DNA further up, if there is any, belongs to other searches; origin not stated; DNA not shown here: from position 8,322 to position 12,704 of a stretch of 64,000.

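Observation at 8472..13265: Giant RecQ-like helicase with two large unassigned domains, paired with a tail-anchored coiled-coil protein: candidate undescribed defence or genome-surveillance module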

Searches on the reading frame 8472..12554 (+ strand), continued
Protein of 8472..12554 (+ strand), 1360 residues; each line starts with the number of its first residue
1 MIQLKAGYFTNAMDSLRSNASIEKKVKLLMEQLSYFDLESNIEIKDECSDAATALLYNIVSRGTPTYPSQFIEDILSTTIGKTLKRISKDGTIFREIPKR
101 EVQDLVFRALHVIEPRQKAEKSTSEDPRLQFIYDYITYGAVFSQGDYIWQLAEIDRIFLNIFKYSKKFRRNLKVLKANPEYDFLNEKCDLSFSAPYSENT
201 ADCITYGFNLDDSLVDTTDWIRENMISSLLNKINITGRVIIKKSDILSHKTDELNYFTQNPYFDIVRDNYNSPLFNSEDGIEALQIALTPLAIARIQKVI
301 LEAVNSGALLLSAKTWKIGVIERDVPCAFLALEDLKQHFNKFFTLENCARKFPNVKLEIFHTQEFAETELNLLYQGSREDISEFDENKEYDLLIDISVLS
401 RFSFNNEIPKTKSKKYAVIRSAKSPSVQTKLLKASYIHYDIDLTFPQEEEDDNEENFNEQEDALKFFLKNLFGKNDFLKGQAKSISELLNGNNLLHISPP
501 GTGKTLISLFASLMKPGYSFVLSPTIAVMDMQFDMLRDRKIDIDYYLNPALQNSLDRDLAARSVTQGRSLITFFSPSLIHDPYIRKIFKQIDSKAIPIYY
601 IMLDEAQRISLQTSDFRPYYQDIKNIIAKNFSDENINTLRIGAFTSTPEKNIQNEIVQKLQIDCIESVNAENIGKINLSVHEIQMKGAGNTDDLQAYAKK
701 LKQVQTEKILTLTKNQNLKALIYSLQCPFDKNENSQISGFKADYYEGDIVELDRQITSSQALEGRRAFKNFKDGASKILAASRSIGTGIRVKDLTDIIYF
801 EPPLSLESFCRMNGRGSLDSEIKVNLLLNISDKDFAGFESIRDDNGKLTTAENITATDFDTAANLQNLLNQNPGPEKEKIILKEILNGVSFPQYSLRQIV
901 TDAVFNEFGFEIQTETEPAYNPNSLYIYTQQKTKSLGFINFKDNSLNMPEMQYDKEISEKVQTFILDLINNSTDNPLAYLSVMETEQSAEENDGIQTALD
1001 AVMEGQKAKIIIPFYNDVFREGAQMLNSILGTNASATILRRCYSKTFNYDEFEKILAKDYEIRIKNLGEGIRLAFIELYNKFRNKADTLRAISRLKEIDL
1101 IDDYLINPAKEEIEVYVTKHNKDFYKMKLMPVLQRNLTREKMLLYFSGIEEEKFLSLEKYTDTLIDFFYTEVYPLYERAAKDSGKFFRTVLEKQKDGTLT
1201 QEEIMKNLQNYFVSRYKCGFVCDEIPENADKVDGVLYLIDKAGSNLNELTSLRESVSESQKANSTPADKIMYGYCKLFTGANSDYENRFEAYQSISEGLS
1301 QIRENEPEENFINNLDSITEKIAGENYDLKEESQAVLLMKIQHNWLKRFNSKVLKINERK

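Call 62: search_protein_families(library=padloc, proteins=[L051:6249-9989:+, L051:15131-18898:+, L051:18939-21581:+, L046:6569-10069:+, L046:10069-11916:+, L039:4039-6957:+, L039:6965-8899:+, L049:2695-5820:+, L049:6068-8896:+, L065:8025-9980:+], max_evalue=1e-10)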
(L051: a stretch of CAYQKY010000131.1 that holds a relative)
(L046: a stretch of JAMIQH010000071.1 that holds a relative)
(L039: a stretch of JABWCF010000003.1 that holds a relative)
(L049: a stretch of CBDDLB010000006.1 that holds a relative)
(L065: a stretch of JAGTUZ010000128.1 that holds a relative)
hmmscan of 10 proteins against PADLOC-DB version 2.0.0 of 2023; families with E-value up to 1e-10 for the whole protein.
L051:6249-9989:+ (1247 aa): 2 families
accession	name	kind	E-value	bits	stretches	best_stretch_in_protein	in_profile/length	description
PDLC02482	BrxC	-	1.8e-283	941.4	1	89-1247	61-1231/1231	BrxC-PglY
PDLC02487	BrxC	-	5.4e-54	181.4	1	90-853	59-795/1215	BrxC-PglY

L051:15131-18898:+ (1256 aa): 1 family
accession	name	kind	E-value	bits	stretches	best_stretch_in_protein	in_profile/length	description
PDLC02916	CSD_V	-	4.3e-17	59.7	0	2-54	3-55/64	-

L051:18939-21581:+ (881 aa): 7 families
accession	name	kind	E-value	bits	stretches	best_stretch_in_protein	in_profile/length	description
PDLC02541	PglX|PglXI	-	0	1193.9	1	2-881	18-916/919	PglXI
PDLC03346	MTase_II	-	1.8e-263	874.9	3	229-781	354-921/1068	Type II methyltransferase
PDLC03312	MTase_II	-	7.1e-84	280.4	3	428-599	1069-1248/1344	Type II methyltransferase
PDLC03319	MTase_II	-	3.4e-19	67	1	400-616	206-425/503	Type II methyltransferase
PDLC03367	MTase_II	-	2.4e-13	47.3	1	183-583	69-446/633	Type II methyltransferase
PDLC03371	MTase_II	-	3.3e-12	44.5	0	108-150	189-231/260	Type II methyltransferase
PDLC03353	MTase_II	-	2.3e-11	41.7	0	474-584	17-112/260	Type II methyltransferase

L046:6569-10069:+ (1167 aa): 7 families
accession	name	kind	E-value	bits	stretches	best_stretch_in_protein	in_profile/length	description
PDLC02567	DrmA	-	0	1042.4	1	12-1157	559-1723/1750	DrmA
PDLC02575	DrmA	-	0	1028.9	1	307-1160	10-832/837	DrmA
PDLC02571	DrmA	-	6.9e-220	730.8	2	635-1152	767-1278/1282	DrmA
PDLC02577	DrmA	-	8.5e-214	709.7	1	483-1159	1-679/697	DrmA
PDLC02568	DrmA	-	1.3e-119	398.6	1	580-1156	27-599/611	DrmA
PDLC02574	DrmA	-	1.6e-84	281.1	1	908-1157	4-253/269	DrmA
PDLC02576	DrmA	-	3.2e-67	225.2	2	412-799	487-848/1235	DrmA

L046:10069-11916:+ (616 aa): 3 families
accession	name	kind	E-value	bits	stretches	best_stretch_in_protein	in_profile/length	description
PDLC02579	DrmB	-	9.9e-73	242.8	1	323-610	30-313/314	DrmB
PDLC02584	DrmB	-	3e-69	232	1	179-610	9-442/445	DrmB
PDLC02583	DrmB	-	1.2e-64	217.4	2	363-599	375-602/606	DrmB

L039:4039-6957:+ (973 aa): 2 families
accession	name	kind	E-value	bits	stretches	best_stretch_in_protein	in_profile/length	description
PDLC03649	REase_III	-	8.3e-120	399.3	1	44-972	60-969/973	Type III restriction enzyme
PDLC03647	REase_III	-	9e-120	399.5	2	336-952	372-972/989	Type III restriction enzyme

L039:6965-8899:+ (645 aa): 20 families
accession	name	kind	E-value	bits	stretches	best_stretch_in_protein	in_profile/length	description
PDLC03634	MTase_III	-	7.2e-136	452.6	1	18-613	11-580/621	Type III methyltransferase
PDLC03641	MTase_III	-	7.9e-112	372.9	1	23-556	18-512/657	Type III methyltransferase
PDLC03644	MTase_III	-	3.5e-84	281.5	1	87-474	29-383/542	Type III methyltransferase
PDLC03640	MTase_III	-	3.2e-72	241.9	1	91-473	38-432/654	Type III methyltransferase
PDLC03637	MTase_III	-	2.5e-70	235.6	2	24-255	51-267/513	Type III methyltransferase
PDLC03642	MTase_III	-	5.8e-54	181.7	2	89-251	75-217/528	Type III methyltransferase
PDLC03635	MTase_III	-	6.7e-47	158.6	2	164-458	257-552/708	Type III methyltransferase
PDLC03646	MTase_III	-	4.6e-46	155.2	1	163-474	509-826/1057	Type III methyltransferase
PDLC03639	MTase_III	-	4.5e-43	145.5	2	94-254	85-225/639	Type III methyltransferase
PDLC03278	MTase_II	-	3.8e-41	139.8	1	165-505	36-373/390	Type II methyltransferase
PDLC03636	MTase_III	-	2e-39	133.8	2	171-474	92-395/575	Type III methyltransferase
PDLC03643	MTase_III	-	3.6e-33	113.4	2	179-251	1-75/465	Type III methyltransferase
PDLC03354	MTase_II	-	6.8e-31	105.7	1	73-278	28-236/425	Type II methyltransferase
PDLC03638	MTase_III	-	9.1e-28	95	1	162-455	418-654/816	Type III methyltransferase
PDLC03300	MTase_II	-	1.5e-22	78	1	95-251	10-163/302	Type II methyltransferase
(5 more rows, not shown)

L049:2695-5820:+ (1042 aa): 0 families

L049:6068-8896:+ (943 aa): 0 families

L065:8025-9980:+ (652 aa): 0 families

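Call 63: search_protein_families(library=padloc, proteins=[L047:4987-6759:-, L047:6775-7767:-, L047:7767-8813:-, L061:7491-9110:+, L061:2269-3921:+, L057:2067-4316:+, L057:4347-6590:+, L050:10858-12810:+, L065:11197-12861:-, L035:4381-6762:+], max_evalue=1e-10)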
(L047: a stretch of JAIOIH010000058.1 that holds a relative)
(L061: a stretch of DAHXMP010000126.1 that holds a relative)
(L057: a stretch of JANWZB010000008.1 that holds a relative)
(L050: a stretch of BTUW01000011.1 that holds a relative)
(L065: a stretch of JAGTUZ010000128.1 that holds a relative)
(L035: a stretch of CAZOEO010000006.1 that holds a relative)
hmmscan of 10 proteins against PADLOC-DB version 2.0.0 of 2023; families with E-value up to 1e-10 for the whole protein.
L047:4987-6759:- (590 aa): 0 families

L047:6775-7767:- (330 aa): 0 families

L047:7767-8813:- (348 aa): 54 families (the best 25 are shown)
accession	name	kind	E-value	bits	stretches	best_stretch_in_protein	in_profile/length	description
PDLC03234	MTase_II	-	4.7e-102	340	1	3-346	8-364/375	Type II methyltransferase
PDLC03378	MTase_II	-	2.7e-88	294.5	1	3-347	6-329/344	Type II methyltransferase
PDLC03326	MTase_II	-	4.2e-80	267.9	1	1-344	6-372/412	Type II methyltransferase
PDLC00033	DruM2|DruM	-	3.9e-73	244.9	1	3-344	25-360/368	DNA cytosine methylase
PDLC03237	MTase_II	-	7.7e-57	190.9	2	3-169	797-972/1036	Type II methyltransferase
PDLC03225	MTase_II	-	2.7e-55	186.2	2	134-344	369-594/615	Type II methyltransferase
PDLC02648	DrmMII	-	3e-55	185.8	2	3-164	25-224/468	DrmMII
PDLC00026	DruM2|DruM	-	7.9e-53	178.2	1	3-346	8-316/336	DNA cytosine methylase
PDLC03272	MTase_II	-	2e-52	176.7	1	3-344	78-386/407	Type II methyltransferase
PDLC00027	DruM2|DruM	-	1.1e-48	164.4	1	4-344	16-347/361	DNA cytosine methylase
PDLC02649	DrmMII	-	9.6e-45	151.3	1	63-346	114-416/422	DrmMII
PDLC00031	DruM2|DruM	-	9.5e-44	148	1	4-344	16-347/361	DNA cytosine methylase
PDLC00030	DruM2|DruM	-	1.5e-43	147.4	1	5-346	11-362/380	DNA cytosine methylase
PDLC03279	MTase_II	-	8.2e-42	141.3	1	4-344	7-349/587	Type II methyltransferase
PDLC02650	DrmMII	-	3.9e-41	139.4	2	128-344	205-414/435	DrmMII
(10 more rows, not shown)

L061:7491-9110:+ (540 aa): 0 families

L061:2269-3921:+ (551 aa): 0 families

L057:2067-4316:+ (750 aa): 0 families

L057:4347-6590:+ (748 aa): 0 families

L050:10858-12810:+ (651 aa): 0 families

L065:11197-12861:- (554 aa): 0 families

L035:4381-6762:+ (794 aa): 0 families

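Call 64: search_protein_families(library=padloc, proteins=[L059:16430-18085:-, L059:18085-19473:-, L059:19476-20972:-, L065:10026-11288:-, L050:12831-14018:+, L052:8523-9746:+, L062:105-1385:-, L057:20334-21854:+, L049:15483-16859:+, L049:16863-18281:+], max_evalue=1e-10)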
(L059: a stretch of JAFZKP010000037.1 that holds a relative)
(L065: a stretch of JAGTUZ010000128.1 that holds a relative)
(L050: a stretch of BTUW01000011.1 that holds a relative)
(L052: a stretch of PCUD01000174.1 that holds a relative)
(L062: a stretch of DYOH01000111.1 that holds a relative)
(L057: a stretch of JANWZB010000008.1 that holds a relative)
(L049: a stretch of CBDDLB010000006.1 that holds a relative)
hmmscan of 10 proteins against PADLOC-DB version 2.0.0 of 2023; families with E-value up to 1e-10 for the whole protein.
L059:16430-18085:- (551 aa): 0 families

L059:18085-19473:- (462 aa): 0 families

L059:19476-20972:- (498 aa): 0 families

L065:10026-11288:- (420 aa): 0 families

L050:12831-14018:+ (396 aa): 1 family
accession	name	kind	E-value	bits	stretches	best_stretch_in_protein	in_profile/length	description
PDLC04134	mad2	-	1.5e-17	61.6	1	184-357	258-423/492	mads_2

L052:8523-9746:+ (408 aa): 0 families

L062:105-1385:- (426 aa): 0 families

L057:20334-21854:+ (507 aa): 0 families

L049:15483-16859:+ (459 aa): 0 families

L049:16863-18281:+ (473 aa): 0 families

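Call 90: search_solved_structures(query=A9, max_evalue=10, show_alignments=3)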
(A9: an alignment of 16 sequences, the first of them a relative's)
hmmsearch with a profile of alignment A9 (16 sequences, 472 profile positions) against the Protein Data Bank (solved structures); distinct sequences matched with E-value up to 10: 4.
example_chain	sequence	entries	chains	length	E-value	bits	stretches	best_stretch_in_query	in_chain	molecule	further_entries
3hrl_A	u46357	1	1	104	0.53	12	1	214-270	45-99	Endonuclease-Like Protein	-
5na1_A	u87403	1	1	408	0.83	11.4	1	187-224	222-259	NADH dehydrogenase-like protein SAOUHSC_00878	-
5na4_A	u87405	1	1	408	0.84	11.4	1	187-224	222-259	NADH dehydrogenase-like protein SAOUHSC_00878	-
9k7u_A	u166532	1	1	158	1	11.1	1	50-87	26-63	Heter-Zn2-HEHE-22A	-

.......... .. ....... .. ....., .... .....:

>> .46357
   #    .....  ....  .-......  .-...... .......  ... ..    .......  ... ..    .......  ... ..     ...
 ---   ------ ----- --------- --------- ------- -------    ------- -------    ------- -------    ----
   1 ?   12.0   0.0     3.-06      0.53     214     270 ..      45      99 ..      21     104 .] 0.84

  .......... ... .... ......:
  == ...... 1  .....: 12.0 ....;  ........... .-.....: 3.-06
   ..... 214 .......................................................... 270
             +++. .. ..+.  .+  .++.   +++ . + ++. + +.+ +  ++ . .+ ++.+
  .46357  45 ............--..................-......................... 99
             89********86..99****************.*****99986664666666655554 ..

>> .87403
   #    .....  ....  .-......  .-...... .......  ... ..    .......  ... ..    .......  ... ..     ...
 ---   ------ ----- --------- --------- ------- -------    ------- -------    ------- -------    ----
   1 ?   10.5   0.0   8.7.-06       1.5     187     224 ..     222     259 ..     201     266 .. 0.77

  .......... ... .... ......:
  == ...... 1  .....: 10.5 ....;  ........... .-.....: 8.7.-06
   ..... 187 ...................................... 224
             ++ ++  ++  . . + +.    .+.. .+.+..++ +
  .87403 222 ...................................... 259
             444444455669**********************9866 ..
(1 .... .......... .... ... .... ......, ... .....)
